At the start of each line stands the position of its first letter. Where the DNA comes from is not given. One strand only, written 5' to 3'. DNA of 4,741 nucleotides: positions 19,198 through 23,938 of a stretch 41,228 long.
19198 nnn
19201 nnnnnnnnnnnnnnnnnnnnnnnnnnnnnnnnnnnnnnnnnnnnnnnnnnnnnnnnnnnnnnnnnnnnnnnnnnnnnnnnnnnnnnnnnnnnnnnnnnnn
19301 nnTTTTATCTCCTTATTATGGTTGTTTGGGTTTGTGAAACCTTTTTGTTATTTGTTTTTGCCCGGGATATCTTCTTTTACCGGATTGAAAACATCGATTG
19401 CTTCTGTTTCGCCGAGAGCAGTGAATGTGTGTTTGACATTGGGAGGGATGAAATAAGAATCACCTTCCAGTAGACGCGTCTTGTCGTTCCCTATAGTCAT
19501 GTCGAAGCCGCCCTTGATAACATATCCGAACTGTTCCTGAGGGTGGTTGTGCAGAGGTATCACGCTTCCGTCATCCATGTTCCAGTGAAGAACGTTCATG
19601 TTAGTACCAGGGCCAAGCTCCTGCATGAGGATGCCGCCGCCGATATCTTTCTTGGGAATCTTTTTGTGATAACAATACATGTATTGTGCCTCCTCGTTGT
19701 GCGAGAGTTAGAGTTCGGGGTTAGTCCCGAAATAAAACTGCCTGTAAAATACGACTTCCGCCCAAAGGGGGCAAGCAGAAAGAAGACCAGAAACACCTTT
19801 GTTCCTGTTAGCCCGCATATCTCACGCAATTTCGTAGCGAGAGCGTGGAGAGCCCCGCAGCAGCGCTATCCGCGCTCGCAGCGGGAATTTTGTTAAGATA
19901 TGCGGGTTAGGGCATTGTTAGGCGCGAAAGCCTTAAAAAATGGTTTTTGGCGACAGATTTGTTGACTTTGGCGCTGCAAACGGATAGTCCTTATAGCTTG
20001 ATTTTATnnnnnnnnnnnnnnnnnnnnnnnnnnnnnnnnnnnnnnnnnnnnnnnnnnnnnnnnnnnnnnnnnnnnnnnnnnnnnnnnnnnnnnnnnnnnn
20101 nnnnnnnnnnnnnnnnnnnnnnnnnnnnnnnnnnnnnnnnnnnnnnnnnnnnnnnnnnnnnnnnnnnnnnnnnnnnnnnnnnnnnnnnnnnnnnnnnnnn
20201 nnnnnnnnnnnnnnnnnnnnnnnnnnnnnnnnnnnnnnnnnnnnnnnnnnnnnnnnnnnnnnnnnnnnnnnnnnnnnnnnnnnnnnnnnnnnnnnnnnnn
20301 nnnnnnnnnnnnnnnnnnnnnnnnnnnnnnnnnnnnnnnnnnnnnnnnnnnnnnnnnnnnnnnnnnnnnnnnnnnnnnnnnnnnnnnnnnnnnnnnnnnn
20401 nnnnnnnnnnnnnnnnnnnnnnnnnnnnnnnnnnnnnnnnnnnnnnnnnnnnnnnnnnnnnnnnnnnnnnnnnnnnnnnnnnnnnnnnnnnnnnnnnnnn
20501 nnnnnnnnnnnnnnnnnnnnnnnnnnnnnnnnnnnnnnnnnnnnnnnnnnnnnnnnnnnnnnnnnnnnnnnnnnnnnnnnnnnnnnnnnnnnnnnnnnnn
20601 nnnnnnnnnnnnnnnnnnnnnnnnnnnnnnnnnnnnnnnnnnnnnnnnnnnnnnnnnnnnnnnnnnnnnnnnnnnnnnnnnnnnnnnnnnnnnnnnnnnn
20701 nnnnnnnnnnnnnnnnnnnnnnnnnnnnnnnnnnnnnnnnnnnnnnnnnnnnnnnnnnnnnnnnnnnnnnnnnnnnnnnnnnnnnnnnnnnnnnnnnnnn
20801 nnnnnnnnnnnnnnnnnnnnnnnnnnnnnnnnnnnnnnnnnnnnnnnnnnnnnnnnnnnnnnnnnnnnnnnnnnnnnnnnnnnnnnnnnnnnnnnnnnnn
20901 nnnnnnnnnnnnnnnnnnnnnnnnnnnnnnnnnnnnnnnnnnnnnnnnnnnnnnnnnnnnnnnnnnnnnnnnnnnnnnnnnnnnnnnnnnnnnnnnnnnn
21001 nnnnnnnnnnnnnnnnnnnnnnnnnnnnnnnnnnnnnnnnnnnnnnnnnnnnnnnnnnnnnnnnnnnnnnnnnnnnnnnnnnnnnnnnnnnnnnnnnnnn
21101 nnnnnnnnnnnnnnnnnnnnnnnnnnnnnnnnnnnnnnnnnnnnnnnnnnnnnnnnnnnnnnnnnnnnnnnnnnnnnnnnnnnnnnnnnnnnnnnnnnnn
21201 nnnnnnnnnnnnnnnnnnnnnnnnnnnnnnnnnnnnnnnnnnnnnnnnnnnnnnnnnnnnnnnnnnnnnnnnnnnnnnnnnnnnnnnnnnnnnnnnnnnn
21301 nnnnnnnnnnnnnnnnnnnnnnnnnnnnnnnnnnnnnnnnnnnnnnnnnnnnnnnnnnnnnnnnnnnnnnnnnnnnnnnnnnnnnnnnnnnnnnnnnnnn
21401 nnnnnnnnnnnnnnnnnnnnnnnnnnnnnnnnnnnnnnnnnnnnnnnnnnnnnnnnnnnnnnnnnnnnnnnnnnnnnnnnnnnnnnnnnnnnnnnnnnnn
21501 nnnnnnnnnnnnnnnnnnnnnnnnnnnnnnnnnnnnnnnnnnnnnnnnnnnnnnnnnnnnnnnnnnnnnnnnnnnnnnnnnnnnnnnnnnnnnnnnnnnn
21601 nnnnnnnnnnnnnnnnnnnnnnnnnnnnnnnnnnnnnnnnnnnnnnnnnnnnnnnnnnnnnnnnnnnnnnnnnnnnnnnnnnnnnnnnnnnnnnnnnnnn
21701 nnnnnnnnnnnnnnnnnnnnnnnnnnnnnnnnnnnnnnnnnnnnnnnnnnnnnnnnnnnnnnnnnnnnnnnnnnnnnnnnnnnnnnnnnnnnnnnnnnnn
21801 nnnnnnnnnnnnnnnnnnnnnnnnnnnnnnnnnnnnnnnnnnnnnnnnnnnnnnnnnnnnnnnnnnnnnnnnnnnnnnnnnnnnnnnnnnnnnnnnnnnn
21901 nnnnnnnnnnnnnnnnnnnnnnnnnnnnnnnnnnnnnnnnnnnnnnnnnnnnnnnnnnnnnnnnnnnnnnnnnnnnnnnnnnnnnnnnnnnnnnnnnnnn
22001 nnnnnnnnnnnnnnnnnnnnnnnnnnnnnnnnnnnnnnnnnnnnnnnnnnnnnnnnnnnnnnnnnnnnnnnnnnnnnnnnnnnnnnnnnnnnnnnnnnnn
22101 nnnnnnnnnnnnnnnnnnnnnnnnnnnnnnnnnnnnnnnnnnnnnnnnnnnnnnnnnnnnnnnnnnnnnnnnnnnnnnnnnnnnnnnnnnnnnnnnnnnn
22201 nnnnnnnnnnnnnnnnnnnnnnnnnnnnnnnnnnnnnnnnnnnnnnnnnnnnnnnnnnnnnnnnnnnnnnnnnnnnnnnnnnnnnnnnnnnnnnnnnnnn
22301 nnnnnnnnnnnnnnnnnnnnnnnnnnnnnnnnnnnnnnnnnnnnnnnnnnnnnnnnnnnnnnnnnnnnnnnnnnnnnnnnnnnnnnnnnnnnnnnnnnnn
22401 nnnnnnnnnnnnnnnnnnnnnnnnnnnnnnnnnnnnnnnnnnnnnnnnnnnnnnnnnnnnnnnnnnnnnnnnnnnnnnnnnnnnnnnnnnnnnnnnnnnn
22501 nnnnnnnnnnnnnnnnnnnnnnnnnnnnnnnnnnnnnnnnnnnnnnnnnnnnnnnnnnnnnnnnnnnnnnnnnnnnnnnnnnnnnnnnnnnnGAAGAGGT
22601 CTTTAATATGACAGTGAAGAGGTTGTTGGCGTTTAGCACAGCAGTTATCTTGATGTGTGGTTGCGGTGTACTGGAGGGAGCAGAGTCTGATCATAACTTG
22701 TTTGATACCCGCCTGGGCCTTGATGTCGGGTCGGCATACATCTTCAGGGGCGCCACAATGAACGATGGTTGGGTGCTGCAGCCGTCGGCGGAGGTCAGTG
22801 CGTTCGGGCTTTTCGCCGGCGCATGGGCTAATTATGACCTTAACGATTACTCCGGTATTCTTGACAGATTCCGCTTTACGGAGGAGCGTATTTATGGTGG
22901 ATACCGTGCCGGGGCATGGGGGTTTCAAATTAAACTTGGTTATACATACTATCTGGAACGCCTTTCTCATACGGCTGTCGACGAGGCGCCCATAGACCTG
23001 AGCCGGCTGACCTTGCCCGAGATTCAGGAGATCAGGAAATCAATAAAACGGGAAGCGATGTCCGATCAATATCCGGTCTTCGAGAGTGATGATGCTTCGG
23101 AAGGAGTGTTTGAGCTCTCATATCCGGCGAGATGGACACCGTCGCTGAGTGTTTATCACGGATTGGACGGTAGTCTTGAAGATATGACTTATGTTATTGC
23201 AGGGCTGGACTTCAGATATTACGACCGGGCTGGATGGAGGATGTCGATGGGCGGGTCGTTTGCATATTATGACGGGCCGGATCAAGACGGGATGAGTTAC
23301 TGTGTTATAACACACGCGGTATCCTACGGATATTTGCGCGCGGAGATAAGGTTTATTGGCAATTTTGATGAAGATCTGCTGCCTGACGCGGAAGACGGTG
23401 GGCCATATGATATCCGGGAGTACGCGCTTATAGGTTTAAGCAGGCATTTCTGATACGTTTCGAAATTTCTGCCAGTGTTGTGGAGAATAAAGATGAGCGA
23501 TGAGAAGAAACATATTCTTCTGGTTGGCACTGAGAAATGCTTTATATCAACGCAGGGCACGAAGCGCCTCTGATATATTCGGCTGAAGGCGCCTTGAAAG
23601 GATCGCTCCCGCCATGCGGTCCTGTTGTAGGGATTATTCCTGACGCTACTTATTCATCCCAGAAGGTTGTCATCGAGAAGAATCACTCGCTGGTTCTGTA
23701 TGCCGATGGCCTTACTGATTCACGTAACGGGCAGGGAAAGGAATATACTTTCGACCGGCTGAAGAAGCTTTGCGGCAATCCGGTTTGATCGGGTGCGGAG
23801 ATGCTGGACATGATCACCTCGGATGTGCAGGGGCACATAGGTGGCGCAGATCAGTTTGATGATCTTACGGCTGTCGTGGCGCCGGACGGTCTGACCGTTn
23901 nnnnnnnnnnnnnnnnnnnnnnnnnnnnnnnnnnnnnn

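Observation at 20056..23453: Non-canonical two-partner-secretion-like module: small repeat protein, ShlB/FhaC-type transporter and Gcw_chp barrel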

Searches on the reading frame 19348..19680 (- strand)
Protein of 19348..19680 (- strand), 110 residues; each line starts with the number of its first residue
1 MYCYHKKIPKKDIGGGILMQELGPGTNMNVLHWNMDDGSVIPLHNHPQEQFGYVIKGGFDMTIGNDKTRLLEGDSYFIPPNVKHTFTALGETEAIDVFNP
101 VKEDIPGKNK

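Call 8: search_protein_families(library=pfam, proteins=[window:19348-19680:-], max_evalue=0.001)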
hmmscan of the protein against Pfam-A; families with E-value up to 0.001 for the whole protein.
window:19348-19680:- (110 aa): 4 families
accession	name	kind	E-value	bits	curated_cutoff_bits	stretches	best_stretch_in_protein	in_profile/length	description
PF07883.17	Cupin_2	-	9.6e-17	60.9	27.2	1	32-94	2-64/70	Cupin domain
PF02311.25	AraC_binding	-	9.8e-07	29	21.1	1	35-90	10-65/135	AraC-like ligand binding domain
PF12973.13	Cupin_7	-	2.8e-05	24.3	27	1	7-94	10-96/105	ChrR Cupin-like domain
PF00190.28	Cupin_1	-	0.00015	21.8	22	1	27-95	32-108/151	Cupin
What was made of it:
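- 19348..19680 (-): Cupin_2 protein, first gene of the divergent operon. Pfam (call 8).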

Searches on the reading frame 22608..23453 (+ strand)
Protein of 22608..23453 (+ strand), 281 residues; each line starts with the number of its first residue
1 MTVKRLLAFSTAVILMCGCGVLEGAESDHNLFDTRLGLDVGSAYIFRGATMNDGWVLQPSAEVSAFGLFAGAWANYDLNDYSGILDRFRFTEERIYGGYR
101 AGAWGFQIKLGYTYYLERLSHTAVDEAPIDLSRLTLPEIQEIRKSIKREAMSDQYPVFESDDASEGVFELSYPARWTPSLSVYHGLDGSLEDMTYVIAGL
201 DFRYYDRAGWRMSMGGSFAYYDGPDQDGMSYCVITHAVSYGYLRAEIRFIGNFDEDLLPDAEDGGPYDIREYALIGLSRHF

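Call 3: search_protein_families(library=pfam, proteins=[window:22608-23453:+], max_evalue=1)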
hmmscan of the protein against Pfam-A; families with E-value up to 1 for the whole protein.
window:22608-23453:+ (281 aa): 0 families

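Call 4: search_protein_families(library=ncbifam, proteins=[window:22608-23453:+], max_evalue=1)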
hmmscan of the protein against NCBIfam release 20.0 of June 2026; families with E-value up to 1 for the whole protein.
window:22608-23453:+ (281 aa): 1 family
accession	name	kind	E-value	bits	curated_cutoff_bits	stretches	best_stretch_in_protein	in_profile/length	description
NF000501.2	blaOXA-229_like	exception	0.23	11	625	0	189-223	197-231/276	OXA-229 family carbapenem-hydrolyzing class D beta-lactamase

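Call 14: find_homologous_proteins(query=window:22608-23453:+, max_evalue=0.001)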
Query window:22608-23453:+ (281 aa): 3 proteins with E <= 0.001 among 1280 candidates.
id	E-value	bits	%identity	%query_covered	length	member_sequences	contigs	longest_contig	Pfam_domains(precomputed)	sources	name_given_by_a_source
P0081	6.9e-189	644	100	100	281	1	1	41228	-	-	-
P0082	8.3e-132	457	70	100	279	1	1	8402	-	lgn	-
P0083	7.0e-44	168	35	85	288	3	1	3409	-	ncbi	-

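Call 34: find_encoding_contigs(protein=P0083, flank=8000, max_places=2)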
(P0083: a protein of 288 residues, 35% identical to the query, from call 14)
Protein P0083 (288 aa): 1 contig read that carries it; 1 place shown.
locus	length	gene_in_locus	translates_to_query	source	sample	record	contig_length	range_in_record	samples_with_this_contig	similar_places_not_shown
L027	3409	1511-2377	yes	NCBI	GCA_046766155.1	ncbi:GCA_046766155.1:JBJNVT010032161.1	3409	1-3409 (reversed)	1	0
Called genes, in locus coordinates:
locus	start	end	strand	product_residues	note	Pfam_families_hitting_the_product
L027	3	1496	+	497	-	?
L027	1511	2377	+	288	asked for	-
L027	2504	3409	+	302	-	?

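Call 36: search_protein_families(library=pfam, proteins=[L027:3-1496:+, L027:2504-3409:+], max_evalue=0.1)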
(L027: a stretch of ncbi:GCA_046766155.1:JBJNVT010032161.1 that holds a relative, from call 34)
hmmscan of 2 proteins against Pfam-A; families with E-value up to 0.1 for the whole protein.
L027:3-1496:+ (497 aa): 3 families
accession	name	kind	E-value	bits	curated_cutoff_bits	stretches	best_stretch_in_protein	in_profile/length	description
PF08479.16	POTRA_2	-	2.1e-07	31.1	24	1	11-62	23-76/76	POTRA domain, ShlB-type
PF03865.19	ShlB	-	1.7e-06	28.1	22.7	0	345-393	226-271/311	Haemolysin secretion/activation protein ShlB/FhaC/HecB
PF07244.20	POTRA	-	0.011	16.8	21.3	0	63-106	2-45/79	Surface antigen variable number repeat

L027:2504-3409:+ (302 aa): 0 families

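Call 37: search_protein_representatives(alignment_id=A2)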
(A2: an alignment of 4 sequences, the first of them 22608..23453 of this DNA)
Query: 4 sequences, 284 profile positions. Proteins with E-value up to 0.001 (for the whole library): 1722; up to 1e-10: 384; up to 1e-30: 32. The best 150 are listed.
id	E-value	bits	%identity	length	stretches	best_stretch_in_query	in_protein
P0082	5.0e-143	492.1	-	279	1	1-284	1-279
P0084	3.2e-67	243.3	-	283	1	28-284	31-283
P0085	2.2e-64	234.0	-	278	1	10-284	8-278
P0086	2.5e-55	204.3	-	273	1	11-284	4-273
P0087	2.4e-49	184.7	-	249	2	11-116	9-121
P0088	3.7e-47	177.5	-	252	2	159-282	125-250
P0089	2.1e-44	168.4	-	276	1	11-282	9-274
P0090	3.2e-41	158.0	-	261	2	13-126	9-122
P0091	3.9e-40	154.4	-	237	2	1-116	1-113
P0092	5.5e-39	150.7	-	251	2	16-187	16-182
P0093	8.7e-39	150.0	-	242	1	35-283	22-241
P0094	3.7e-38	148.0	-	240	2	29-123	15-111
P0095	9.3e-38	146.6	-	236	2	29-120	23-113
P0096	1.1e-37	146.4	-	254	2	13-116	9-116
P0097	1.4e-37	146.1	-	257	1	8-284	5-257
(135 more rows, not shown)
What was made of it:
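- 22608..23453 (+): C: 281-aa small outer-membrane beta-barrel of the TorF/Gcw_chp superfamily, ending in ...SRHF. Profile search gives 1722 relatives (call 37).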

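Call 39: predict_structure(alignment_id=A2)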
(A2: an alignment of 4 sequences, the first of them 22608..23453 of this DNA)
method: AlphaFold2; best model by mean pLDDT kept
length: 281 residues; sequences in the alignment: 4
mean_pLDDT: 50.3   pTM: 0.48
mean pLDDT of the five models: 50.3, 47.2, 45.7, 37.6, 31.0
residues with pLDDT >= 90: 0; 70-90: 25; 50-70: 111; < 50: 145
segments of 3 or more residues with pLDDT < 50: 1-30, 42-53, 81-87, 120-134, 138-161, 186-194, 225-229, 249-281
pLDDT, mean of each block of 10 residues (from residue 1): 41 43 37 59 39 58 74 65 50 72 65 62 36 49 43 36 55 52 47 50 55 57 50 54 52 39 38 34 29
secondary structure, 60 per line:
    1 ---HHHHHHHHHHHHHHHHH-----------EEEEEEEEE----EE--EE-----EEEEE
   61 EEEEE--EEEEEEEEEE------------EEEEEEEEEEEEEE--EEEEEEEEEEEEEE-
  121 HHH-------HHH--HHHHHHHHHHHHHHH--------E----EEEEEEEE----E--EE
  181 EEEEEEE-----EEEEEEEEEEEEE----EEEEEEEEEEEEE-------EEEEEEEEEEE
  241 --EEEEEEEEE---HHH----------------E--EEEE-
elements in order: H4-20 E32-40 E56-65 E68-77 E90-103 E106-119 H136-150 E164-171 E179-187 E193-205 E210-222 E230-240 E243-251 E277-280

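Call 42: search_protein_families(library=pfam, alignment_id=A4, max_evalue=0.01)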
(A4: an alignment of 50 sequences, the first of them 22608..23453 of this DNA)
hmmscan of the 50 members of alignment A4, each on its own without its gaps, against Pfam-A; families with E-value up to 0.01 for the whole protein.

A. member 1, window:22608-23453:+ (281 aa): 0 families

B. families by the number of members that match (of 50 scanned): 5 families
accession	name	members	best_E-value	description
PF09694.16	Gcw_chp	27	3.8e-15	Bacterial protein of unknown function (Gcw_chp)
PF06629.18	MipA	4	1e-10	MltA-interacting protein MipA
PF13505.12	OMP_b-brl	3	2.9e-05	Outer membrane protein beta-barrel domain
PF13557.12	Phenol_MetA_deg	2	0.0012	Putative MetA-pathway of phenol degradation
PF07642.17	BBP2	1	0.0047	Putative beta-barrel porin-2, OmpL-like. bbp2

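Call 49: search_solved_structures(query=A4, max_evalue=1)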
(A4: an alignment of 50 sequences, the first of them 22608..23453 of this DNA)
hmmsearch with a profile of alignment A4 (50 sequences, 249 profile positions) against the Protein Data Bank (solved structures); distinct sequences matched with E-value up to 1: 0.

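Call 84: search_protein_families(library=ncbifam, alignment_id=A4, max_evalue=0.01)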
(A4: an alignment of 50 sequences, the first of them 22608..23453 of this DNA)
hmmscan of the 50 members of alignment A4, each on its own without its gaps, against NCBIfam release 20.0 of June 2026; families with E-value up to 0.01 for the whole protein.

A. member 1, window:22608-23453:+ (281 aa): 0 families

B. families by the number of members that match (of 50 scanned): 4 families
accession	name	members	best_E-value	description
TIGR02001.1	gcw_chp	29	1.6e-18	TorF family putative porin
NF049866.1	outer_TDE1717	1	0.00036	TDE1717 family outer membrane beta-barrel protein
NF047328.1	OMP_TP0733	1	0.0013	TP0733 family outer membrane beta-barrel protein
TIGR01783.1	TonB-siderophor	1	0.0072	TonB-dependent siderophore receptor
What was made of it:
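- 22608..23453 (+): 27/50 hit PF09694 and 29/50 hit TIGR02001 (calls 42, 84).
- On Gcw_chp / TorF putative porin (PF09694, TIGR02001): Of 50 sampled, 27 hit PF09694 (best 3.8e-15) and 29 hit TIGR02001 (best 1.6e-18) (calls 37, 42, 84).
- The TorF family is annotated as a putative porin (call 84).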

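Call 86: fold_search(model_id=the predicted structure, library=pdb)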
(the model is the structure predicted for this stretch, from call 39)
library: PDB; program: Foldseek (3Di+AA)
matches with E <= 10: 604; with E <= 0.001: 5
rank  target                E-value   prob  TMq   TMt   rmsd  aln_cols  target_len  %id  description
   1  6ehc_A                2.2e-04  1.00  0.34  0.32  15.1       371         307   11  OmpUdeltaN (N-terminus deletion mutant of OmpU), outer membrane protein of Vibrio cholerae (released 2018-04-25)
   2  9a32_MODEL_1_A        4.3e-04  1.00  0.41  0.34  18.0       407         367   11  Model of E. coli OmpC by in-cell photo-crosslinking MS and deep learning (released 2023-02-24)
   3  6ehb_A                6.4e-04  1.00  0.40  0.36  13.3       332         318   10  OmpU, an outer membrane protein, of Vibrio cholerae (released 2018-04-25)
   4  6ehb_C                7.0e-04  1.00  0.40  0.37  13.1       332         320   11  OmpU, an outer membrane protein, of Vibrio cholerae (released 2018-04-25)
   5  6ehb_B                7.8e-04  1.00  0.40  0.37  13.4       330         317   11  OmpU, an outer membrane protein, of Vibrio cholerae (released 2018-04-25)
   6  1opf_A                1.4e-03  1.00  0.39  0.34  11.1       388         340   11  THE STRUCTURE OF OMPF PORIN IN A TETRAGONAL CRYSTAL FORM (released 1995-02-07)
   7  8i8r_A                1.7e-03  1.00  0.39  0.33   8.9       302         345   12  Cryo-EM Structure of OmpC3-MlaA Complex in MSP2N2 Nanodiscs (released 2023-12-20)
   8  1bh3                  1.7e-03  0.96  0.28  0.28  14.2       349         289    9  E1M, A116K MUTANT OF RH. BLASTICA PORIN (released 1998-08-12)
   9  8wv0_A                2.1e-03  1.00  0.40  0.35   8.2       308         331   10  Outer membrane porin of Burkholderia pseudomallei (BpsOmp38) (released 2024-10-30)
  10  4kr8_B                2.1e-03  1.00  0.36  0.31  12.1       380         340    9  Salmonella typhi OmpF complex with Daunomycin (released 2014-05-28)
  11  3fyx                  2.5e-03  1.00  0.42  0.37   9.1       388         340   10  The Structure of OmpF porin with a synthetic dibenzo-18-crown-6 as modulator (released 2009-06-30)
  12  5prn                  2.5e-03  0.96  0.29  0.28  14.2       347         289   10  E1M, Y96W, S119W MUTANT OF RH. BLASTICA PORIN (released 1998-08-12)
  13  2prn                  2.5e-03  0.94  0.28  0.27  13.2       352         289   11  RHODOPSEUDOMONAS BLASTICA PORIN, TRIPLE MUTANT E1M, E99W, A116W (released 1999-01-13)
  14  3prn                  2.5e-03  0.93  0.29  0.29  12.3       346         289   10  E1M, A104W MUTANT OF RH. BLASTICA PORIN (released 1998-08-12)
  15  5o68_C                2.7e-03  1.00  0.48  0.51   7.3       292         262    8  Crystal Structure of the Pseudomonas functional amyloid secretion protein FapF - R157A mutant (released 2017-08-23)
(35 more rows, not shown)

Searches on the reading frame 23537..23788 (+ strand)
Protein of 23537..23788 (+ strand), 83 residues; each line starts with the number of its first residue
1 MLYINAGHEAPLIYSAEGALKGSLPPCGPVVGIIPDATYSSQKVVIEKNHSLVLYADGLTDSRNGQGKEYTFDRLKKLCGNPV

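Call 8: search_protein_families(library=pfam, proteins=[window:23537-23788:+], max_evalue=0.001)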
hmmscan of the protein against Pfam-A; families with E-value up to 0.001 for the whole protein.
window:23537-23788:+ (83 aa): 1 family
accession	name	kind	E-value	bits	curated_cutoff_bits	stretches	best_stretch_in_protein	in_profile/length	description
PF07228.17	SpoIIE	-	3.4e-15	56.9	25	1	3-78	77-152/192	Stage II sporulation protein E (SpoIIE)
